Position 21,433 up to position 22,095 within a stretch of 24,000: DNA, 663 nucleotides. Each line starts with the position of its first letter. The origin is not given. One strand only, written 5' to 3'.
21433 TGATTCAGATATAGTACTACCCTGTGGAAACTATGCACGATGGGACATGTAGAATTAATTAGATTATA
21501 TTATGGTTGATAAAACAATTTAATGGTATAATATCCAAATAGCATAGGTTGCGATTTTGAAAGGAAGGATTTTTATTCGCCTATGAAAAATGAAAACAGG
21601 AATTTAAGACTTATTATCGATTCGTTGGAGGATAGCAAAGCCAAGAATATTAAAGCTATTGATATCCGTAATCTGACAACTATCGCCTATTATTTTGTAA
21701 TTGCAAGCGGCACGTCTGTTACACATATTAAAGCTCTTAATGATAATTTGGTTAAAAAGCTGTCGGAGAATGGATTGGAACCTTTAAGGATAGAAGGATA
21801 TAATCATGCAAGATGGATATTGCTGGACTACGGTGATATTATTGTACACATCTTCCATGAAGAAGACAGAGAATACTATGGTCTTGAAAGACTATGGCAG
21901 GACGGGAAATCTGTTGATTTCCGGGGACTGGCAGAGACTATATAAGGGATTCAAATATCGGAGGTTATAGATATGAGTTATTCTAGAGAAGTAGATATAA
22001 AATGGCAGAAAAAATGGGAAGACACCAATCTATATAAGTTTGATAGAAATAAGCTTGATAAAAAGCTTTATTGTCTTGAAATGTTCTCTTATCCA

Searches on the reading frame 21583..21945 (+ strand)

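Call 31: search_protein_families(library=pfam, proteins=[window:21583-21945:+])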
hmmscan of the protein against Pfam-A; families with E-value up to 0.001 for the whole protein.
window:21583-21945:+ (120 aa): 1 family
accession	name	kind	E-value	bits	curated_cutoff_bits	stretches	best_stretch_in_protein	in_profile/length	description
PF02410.21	RsfS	-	5.9e-35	119.9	21.6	1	10-105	2-98/98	Ribosomal silencing factor during starvation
